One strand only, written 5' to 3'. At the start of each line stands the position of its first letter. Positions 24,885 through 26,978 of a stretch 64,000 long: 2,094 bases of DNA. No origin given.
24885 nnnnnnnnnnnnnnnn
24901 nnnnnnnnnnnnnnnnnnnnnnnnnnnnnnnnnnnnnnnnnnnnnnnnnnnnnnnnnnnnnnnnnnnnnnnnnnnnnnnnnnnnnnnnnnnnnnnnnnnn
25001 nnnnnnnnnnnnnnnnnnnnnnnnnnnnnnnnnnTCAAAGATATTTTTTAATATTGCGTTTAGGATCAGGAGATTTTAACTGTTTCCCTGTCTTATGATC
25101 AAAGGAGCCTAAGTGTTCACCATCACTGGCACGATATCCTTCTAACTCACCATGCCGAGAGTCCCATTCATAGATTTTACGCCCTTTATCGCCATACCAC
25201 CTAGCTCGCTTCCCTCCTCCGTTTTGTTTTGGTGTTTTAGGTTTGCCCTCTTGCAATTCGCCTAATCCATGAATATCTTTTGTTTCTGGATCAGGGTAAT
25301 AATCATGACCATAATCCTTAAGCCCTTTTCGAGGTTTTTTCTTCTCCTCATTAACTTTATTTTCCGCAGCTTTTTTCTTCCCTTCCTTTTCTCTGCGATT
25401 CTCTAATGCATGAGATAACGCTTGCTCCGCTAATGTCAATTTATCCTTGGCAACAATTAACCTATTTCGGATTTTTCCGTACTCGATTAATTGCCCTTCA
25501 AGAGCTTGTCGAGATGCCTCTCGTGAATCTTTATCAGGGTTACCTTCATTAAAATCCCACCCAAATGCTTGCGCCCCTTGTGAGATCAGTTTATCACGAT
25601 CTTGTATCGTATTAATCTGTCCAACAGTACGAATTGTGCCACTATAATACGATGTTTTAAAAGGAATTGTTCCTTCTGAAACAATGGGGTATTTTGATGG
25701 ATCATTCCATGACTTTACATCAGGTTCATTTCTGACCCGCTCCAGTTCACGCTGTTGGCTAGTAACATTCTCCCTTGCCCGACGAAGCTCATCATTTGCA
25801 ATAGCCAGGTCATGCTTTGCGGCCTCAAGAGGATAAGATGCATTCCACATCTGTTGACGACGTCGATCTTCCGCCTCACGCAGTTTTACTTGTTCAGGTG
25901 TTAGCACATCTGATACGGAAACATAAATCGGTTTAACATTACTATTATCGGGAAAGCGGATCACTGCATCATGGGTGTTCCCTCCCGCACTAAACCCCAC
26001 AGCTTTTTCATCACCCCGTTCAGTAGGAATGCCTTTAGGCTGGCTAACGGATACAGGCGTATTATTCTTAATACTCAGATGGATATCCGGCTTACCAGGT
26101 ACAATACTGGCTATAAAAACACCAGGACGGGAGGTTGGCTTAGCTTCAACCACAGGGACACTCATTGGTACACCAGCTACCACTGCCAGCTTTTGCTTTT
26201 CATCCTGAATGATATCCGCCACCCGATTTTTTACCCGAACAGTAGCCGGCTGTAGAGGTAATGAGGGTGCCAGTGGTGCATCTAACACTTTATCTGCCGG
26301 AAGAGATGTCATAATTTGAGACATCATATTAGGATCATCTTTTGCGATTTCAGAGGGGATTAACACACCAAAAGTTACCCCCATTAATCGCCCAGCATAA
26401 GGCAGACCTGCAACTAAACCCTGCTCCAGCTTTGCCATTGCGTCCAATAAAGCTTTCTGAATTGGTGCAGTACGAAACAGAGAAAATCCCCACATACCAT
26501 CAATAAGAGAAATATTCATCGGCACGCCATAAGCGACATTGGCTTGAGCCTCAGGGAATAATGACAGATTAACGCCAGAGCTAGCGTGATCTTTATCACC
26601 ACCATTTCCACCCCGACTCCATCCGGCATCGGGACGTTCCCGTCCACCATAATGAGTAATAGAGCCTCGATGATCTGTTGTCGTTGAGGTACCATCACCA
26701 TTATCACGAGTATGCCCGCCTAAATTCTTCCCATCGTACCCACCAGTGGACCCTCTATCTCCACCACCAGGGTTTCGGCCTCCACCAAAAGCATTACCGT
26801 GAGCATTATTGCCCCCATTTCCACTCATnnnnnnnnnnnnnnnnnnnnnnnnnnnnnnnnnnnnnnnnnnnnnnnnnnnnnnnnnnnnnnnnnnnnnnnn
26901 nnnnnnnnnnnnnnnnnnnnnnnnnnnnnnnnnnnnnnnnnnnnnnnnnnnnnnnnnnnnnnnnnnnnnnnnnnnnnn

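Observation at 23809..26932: Colicin E3/cloacin-type 16S-rRNase bacteriocin operon with a duplicated, divergent imm-lys module and toxin 3' remnants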

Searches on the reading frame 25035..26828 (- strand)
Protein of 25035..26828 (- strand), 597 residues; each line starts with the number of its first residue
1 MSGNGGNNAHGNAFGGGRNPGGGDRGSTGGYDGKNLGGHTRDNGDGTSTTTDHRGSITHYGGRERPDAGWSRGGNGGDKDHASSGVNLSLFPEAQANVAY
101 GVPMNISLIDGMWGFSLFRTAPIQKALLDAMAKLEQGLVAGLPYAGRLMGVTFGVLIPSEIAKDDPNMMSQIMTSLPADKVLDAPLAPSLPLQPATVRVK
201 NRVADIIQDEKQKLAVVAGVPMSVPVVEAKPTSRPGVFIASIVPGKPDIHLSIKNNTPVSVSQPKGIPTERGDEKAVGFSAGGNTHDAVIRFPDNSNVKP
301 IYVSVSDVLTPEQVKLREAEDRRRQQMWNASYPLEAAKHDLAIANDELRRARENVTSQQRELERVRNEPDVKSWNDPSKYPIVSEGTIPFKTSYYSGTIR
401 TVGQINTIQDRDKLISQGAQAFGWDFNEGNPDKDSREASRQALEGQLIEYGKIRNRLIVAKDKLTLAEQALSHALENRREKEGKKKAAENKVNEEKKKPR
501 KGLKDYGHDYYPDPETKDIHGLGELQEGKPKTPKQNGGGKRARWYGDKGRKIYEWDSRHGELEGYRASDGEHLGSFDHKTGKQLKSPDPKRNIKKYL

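Call 3: search_protein_families(library=pfam, proteins=[window:25035-26828:-], max_evalue=0.01)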
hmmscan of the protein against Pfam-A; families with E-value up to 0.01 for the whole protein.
window:25035-26828:- (597 aa): 3 families
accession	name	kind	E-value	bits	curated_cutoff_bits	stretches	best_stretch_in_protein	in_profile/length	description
PF03515.19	Cloacin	-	9.3e-68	229.4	25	1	46-329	13-277/277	Colicin-like bacteriocin tRNase domain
PF09000.15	Cytotoxic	-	8.7e-32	109.8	22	1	512-594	2-80/80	Cytotoxic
PF06958.17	Pyocin_S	-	1.8e-09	38.7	22.5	1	195-303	9-138/139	S-type Pyocin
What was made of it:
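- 25842..26693 (-): E-colicin-type translocation domain (Pfam Cloacin PF03515, residues 46-329), preceded by a Gly-rich disordered N-terminus (residues 1-~95). Call 3.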

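Call 10: search_solved_structures(query=window:25035-26828:-, max_evalue=0.001, show_alignments=2)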
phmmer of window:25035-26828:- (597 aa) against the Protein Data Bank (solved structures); distinct sequences matched with E-value up to 0.001: 11.
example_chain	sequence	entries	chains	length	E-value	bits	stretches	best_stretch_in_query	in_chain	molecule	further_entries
2b5u_A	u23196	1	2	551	8.9e-131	440.5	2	15-366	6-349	Colicin E3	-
1jch_A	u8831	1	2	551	2.6e-129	435.6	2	15-366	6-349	COLICIN E3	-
7nsu_D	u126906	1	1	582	2.6e-69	237.5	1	6-366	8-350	Colicin-E9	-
5ew5_A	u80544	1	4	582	1.2e-68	235.3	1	6-366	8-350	Colicin-E9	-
2axc_A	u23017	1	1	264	2.8e-61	210.9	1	71-338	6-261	Colicin E7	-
7nst_D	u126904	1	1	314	8e-61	209.4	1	6-330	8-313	Colicin-E9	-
1e44_B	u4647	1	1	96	1e-47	166.2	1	502-597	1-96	COLICIN E3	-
4v5k_AY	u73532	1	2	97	5.1e-47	163.8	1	501-597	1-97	COLICIN-E3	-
4udm_B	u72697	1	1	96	1.1e-46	162.7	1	502-597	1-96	COLICIN-E3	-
1rh1_A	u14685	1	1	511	1e-26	96.8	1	104-323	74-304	Colicin B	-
1cii_A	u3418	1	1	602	5.2e-08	35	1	331-497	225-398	COLICIN IA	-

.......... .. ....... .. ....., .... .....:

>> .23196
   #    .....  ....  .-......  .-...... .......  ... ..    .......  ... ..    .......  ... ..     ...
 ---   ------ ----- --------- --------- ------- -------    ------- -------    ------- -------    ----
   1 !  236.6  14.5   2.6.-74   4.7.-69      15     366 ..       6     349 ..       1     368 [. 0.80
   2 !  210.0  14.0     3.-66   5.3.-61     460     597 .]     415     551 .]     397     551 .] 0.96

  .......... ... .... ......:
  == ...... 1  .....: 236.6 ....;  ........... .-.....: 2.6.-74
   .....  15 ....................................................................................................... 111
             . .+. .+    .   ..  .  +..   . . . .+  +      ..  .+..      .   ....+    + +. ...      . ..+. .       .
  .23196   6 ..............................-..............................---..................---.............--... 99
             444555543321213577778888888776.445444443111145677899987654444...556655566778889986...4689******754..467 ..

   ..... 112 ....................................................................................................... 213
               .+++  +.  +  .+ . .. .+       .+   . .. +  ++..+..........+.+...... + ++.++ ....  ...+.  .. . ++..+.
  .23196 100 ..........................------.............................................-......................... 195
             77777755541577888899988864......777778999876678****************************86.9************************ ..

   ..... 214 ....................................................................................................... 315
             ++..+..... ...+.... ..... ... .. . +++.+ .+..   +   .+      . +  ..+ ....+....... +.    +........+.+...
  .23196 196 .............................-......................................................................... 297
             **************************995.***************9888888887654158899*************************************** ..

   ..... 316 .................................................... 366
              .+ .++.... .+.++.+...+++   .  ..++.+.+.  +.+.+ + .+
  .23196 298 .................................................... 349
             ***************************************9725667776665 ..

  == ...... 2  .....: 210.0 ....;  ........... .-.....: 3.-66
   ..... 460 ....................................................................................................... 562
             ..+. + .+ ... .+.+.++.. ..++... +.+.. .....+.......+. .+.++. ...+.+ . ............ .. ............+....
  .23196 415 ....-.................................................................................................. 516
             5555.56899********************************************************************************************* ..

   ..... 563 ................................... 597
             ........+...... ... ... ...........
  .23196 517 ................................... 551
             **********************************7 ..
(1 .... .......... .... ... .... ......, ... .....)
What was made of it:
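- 25842..26693 (-): It aligns to colicin E3, E9 and E7 T domains (call 10).
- On Group A (Tol-dependent) E-type colicins: It aligns to E3, E9 and E7 T domains (call 10). The aligned position reads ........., with no Trp (call 10). Residues 367-459 do not align to E3 (call 10).
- Checked: The segment with no E3 counterpart is residues ~367-459, not 330-480 (call 10).
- Domains and catalytic residues: calls 3 and 10.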
